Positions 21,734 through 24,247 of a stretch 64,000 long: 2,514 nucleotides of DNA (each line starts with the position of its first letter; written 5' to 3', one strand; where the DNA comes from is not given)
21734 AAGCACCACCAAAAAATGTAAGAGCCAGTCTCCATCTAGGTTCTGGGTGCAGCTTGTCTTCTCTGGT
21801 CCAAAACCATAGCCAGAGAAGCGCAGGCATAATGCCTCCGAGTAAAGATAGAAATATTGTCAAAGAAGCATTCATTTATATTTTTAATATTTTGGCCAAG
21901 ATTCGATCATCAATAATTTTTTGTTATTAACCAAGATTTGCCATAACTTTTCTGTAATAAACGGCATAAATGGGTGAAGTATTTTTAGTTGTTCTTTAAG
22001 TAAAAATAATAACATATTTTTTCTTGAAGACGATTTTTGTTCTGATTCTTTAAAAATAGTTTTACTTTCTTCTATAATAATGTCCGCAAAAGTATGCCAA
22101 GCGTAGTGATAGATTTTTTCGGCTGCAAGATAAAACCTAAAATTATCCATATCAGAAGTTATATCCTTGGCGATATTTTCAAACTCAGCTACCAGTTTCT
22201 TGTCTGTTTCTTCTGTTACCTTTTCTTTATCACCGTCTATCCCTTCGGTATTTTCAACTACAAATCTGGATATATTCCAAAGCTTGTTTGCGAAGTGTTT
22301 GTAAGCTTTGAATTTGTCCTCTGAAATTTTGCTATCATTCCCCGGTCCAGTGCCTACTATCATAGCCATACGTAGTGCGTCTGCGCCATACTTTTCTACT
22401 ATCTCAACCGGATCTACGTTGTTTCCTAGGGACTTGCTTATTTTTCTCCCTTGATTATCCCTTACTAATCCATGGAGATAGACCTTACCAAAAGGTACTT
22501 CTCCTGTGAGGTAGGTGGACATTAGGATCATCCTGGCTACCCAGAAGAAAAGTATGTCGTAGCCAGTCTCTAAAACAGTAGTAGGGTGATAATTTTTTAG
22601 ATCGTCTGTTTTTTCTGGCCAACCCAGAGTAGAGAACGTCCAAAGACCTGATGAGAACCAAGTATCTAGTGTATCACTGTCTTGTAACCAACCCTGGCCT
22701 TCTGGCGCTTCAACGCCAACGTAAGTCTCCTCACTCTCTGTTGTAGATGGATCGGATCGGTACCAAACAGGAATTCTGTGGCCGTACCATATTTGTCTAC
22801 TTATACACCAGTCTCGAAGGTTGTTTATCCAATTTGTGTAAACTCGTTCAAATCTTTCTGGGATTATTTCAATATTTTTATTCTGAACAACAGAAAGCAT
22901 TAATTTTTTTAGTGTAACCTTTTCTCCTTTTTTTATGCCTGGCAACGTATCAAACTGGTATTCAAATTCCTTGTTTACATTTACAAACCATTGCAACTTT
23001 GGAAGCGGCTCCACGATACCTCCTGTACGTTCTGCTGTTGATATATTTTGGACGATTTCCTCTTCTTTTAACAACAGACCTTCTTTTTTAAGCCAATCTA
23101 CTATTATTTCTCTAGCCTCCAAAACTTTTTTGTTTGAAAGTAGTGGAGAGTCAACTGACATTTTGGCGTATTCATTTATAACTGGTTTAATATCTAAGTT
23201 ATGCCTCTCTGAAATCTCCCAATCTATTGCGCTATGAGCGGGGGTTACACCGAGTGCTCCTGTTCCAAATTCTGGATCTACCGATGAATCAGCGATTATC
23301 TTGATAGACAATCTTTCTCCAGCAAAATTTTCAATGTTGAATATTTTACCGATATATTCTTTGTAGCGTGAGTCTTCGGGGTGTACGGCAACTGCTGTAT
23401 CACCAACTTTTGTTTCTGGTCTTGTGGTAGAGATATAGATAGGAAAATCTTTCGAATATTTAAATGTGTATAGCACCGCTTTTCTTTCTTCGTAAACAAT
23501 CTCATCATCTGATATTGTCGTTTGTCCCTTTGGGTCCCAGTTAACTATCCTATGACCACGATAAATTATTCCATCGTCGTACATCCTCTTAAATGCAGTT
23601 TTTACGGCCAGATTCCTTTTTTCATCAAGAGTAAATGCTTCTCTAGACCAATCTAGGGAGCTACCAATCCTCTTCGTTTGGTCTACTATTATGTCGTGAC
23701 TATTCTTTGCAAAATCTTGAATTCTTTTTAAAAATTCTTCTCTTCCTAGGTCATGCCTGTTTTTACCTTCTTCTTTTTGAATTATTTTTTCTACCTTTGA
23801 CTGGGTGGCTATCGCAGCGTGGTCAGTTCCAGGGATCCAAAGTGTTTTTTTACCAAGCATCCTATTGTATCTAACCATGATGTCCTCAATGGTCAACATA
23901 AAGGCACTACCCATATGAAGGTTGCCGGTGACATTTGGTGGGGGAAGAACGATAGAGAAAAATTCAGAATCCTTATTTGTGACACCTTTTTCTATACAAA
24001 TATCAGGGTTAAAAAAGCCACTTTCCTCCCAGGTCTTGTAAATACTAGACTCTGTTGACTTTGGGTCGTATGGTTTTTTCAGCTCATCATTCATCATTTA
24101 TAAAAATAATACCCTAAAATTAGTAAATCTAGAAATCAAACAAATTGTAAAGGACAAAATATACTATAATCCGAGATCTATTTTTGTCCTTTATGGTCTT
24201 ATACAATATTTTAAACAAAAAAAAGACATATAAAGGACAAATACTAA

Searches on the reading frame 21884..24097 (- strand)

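Call 17: search_protein_families(library=pfam, proteins=[window:21884-24097:-], max_evalue=0.001)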
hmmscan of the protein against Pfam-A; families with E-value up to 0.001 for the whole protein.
window:21884-24097:- (737 aa): 5 families
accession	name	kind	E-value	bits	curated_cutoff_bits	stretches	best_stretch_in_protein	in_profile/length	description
PF00133.28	tRNA-synt_1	-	4.5e-128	428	22.7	1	19-591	2-413/414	tRNA synthetases class I (I, L, M and V)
PF08264.19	Anticodon_1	-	5.4e-25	88.4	25.1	1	632-736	1-106/148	Anticodon-binding domain of tRNA ligase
PF09334.17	tRNA-synt_1g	-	1.2e-18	67.5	20.1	2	403-606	198-383/391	tRNA synthetases class I (M)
PF13603.12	tRNA-synt_1_2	-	6.1e-06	26.3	25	1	268-313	101-146/185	Leucyl-tRNA synthetase, editing domain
PF01406.26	tRNA-synt_1e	-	0.00097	19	27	0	512-580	214-281/301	tRNA synthetases class I (C) catalytic domain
